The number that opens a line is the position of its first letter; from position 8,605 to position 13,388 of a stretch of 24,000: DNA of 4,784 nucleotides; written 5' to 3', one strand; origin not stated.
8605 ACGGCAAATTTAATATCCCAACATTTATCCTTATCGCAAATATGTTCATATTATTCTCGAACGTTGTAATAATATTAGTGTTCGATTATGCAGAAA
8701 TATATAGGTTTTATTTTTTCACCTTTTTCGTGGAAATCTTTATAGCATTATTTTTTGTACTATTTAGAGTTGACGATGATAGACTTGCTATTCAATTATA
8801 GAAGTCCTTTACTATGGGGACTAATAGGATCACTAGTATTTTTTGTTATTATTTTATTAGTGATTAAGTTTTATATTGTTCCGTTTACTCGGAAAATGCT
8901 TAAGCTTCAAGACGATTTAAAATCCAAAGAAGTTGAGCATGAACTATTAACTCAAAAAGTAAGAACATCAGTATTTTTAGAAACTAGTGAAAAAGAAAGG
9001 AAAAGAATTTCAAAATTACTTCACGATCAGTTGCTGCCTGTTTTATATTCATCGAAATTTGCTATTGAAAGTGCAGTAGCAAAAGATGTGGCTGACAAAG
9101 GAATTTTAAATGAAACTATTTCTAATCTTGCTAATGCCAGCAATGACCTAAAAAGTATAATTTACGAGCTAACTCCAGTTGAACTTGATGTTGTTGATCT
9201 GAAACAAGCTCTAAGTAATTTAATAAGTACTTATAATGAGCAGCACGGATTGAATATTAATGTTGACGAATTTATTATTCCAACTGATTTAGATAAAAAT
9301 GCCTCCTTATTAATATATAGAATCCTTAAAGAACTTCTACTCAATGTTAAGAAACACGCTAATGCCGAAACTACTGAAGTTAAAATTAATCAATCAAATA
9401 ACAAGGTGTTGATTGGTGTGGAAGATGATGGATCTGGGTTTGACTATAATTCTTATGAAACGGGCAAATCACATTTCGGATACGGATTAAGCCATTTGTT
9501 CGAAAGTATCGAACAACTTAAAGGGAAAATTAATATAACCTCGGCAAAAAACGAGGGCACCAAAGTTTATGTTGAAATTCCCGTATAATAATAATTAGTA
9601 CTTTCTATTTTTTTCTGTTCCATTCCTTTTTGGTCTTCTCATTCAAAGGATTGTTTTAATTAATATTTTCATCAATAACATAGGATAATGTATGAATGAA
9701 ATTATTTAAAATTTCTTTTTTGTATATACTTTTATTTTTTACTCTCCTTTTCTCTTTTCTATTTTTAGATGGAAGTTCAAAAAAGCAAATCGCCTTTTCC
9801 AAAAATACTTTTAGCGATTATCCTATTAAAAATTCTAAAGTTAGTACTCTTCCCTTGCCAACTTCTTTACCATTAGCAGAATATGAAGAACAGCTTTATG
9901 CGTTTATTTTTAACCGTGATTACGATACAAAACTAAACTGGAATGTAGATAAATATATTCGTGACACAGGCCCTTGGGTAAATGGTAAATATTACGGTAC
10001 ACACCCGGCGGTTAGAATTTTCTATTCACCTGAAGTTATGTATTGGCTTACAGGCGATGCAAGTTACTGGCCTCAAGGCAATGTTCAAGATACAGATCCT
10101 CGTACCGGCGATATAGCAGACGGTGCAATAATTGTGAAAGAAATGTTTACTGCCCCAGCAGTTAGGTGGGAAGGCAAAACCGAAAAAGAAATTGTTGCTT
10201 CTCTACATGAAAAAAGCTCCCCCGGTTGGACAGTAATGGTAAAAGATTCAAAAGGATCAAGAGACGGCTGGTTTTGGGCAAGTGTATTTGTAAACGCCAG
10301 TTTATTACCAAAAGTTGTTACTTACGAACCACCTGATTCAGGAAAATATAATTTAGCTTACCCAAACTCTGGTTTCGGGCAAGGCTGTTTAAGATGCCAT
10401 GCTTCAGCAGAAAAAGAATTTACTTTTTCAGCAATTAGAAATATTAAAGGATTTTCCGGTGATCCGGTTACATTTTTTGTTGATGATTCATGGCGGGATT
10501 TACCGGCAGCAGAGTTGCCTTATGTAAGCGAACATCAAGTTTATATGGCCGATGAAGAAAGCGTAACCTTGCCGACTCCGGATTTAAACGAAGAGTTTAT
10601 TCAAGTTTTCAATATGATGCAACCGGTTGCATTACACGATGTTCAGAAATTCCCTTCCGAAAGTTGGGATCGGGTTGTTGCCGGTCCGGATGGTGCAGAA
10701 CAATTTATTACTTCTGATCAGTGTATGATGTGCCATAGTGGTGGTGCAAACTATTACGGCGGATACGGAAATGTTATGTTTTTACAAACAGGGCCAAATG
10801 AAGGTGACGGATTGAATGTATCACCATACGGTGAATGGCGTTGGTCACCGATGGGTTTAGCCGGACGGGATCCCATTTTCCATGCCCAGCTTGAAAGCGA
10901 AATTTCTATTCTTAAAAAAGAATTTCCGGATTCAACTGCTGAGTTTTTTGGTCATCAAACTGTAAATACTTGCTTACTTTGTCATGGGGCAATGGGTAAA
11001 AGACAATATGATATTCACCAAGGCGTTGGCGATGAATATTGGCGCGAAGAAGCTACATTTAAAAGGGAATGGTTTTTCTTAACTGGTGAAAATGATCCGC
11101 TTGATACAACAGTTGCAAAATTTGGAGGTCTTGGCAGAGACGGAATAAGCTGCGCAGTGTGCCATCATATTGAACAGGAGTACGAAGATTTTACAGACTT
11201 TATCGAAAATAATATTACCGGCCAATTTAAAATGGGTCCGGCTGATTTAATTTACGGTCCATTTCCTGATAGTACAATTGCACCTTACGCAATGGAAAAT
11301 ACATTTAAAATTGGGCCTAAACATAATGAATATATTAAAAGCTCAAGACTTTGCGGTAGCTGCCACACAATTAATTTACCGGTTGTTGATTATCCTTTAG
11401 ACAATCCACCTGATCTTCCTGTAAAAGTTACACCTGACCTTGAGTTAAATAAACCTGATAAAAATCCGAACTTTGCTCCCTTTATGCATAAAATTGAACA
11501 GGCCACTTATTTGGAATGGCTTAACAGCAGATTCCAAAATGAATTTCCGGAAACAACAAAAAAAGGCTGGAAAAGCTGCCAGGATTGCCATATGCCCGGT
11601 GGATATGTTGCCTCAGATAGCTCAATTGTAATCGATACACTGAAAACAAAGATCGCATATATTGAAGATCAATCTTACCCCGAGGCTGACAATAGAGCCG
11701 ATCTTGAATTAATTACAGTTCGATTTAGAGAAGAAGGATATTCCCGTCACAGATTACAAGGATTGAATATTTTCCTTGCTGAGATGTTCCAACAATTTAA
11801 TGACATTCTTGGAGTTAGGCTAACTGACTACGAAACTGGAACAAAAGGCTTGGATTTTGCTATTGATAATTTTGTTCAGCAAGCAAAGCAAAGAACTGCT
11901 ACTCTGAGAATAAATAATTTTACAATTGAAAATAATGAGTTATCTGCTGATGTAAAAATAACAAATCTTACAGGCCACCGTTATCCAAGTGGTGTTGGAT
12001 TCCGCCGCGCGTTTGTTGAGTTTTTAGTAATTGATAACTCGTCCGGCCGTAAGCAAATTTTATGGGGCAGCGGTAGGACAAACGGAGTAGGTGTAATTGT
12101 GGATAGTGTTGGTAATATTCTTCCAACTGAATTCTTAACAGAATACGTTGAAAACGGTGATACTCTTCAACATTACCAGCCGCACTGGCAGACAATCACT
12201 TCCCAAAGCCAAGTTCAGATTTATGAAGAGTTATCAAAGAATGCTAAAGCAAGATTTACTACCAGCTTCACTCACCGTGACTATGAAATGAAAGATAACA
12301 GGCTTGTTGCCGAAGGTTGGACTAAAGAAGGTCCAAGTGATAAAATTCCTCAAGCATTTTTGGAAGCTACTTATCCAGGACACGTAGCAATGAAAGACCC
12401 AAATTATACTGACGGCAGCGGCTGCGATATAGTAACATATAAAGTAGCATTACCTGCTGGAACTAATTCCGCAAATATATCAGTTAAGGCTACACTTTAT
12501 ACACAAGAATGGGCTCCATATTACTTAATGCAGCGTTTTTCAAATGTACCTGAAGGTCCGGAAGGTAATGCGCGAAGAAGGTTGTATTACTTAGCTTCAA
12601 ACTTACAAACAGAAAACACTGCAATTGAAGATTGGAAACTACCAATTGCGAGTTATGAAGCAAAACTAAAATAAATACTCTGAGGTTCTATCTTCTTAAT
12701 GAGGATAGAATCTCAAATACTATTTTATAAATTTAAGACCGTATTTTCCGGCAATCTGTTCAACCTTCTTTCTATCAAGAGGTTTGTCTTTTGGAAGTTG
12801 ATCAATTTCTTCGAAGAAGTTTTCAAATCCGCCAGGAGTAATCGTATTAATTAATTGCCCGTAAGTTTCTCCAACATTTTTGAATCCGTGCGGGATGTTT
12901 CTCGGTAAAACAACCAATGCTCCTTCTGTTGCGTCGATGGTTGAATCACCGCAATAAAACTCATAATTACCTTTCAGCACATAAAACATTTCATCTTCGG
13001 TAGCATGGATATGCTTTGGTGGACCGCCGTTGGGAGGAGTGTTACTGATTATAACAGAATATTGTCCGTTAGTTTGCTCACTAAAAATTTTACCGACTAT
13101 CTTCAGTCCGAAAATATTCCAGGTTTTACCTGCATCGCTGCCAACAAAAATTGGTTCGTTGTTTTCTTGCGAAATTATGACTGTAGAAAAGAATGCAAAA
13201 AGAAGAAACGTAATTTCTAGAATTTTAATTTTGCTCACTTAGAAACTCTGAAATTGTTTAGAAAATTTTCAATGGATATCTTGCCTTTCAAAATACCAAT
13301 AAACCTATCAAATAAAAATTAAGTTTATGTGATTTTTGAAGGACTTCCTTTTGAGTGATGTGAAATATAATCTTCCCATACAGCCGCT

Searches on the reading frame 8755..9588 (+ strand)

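Call 8: search_protein_families(library=pfam, proteins=[window:8755-9588:+], max_evalue=0.001)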
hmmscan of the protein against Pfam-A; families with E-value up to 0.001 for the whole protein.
window:8755-9588:+ (277 aa): 1 family
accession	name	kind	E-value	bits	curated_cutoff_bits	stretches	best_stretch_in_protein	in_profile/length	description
PF02518.31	HATPase_c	-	1.1e-12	48.8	26.4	1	185-276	4-108/111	Histidine kinase-, DNA gyrase B-, and HSP90-like ATPase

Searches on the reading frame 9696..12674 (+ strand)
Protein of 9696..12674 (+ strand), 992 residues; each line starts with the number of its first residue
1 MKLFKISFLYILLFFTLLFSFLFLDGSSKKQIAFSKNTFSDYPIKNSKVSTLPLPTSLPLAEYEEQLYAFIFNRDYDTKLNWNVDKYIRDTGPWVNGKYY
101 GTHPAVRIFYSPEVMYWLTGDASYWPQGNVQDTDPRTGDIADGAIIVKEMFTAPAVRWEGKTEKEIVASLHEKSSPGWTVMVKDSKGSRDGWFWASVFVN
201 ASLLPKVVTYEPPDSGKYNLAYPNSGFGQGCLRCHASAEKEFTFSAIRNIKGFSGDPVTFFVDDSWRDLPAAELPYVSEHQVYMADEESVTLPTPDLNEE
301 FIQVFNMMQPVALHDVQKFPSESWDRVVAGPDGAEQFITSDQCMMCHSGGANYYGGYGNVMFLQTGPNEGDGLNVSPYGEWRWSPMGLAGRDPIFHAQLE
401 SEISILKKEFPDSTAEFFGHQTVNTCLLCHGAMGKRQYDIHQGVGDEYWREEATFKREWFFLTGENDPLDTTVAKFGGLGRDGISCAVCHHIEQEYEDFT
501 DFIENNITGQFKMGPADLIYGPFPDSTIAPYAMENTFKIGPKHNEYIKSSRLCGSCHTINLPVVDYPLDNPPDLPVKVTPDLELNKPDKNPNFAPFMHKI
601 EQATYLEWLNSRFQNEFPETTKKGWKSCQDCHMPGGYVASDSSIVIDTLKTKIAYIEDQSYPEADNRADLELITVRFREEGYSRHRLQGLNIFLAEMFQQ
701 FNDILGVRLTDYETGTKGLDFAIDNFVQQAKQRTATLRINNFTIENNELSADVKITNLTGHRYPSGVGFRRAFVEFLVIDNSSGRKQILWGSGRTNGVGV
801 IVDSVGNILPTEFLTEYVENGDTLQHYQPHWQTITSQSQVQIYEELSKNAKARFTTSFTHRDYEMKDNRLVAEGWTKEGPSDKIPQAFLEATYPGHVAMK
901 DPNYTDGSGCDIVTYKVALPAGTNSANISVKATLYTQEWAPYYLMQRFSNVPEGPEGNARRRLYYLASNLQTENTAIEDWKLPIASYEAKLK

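Call 8: search_protein_families(library=pfam, proteins=[window:9696-12674:+], max_evalue=0.001)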
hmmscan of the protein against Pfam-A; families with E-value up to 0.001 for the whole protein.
window:9696-12674:+ (992 aa): 4 families
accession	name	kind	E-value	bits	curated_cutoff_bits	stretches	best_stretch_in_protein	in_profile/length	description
PF16694.10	Cytochrome_P460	-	1e-06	29.6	27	1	138-241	39-121/125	Cytochrome P460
PF22113.1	Mtrc-MtrF_II-IV_dom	-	9.1e-06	25.7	30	0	543-638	21-94/176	Outer membrane cytochrome MtrC/MtrF-like, domains II/IV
PF14522.11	Cytochrome_C7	-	2.1e-05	24.7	24.8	0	423-557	13-66/67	Cytochrome c7 and related cytochrome c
PF13442.11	Cytochrome_CBB3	-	6.2e-05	23.7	27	0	339-352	12-24/68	Cytochrome C oxidase, cbb3-type, subunit III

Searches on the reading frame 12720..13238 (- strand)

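Call 8: search_protein_families(library=pfam, proteins=[window:12720-13238:-], max_evalue=0.001)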
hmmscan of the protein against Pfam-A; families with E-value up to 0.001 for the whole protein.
window:12720-13238:- (172 aa): 4 families
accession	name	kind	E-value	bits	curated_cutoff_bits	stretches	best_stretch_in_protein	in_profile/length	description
PF07883.17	Cupin_2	-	6.4e-15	55.1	27.2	1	67-128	5-65/70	Cupin domain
PF02311.25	AraC_binding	-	2.7e-06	27.6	21.1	1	62-150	5-93/135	AraC-like ligand binding domain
PF00190.28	Cupin_1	-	7.1e-05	22.8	22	1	59-125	32-105/151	Cupin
PF05899.18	Cupin_3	-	0.00015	21.8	23.5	0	79-114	23-59/74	EutQ-like cupin domain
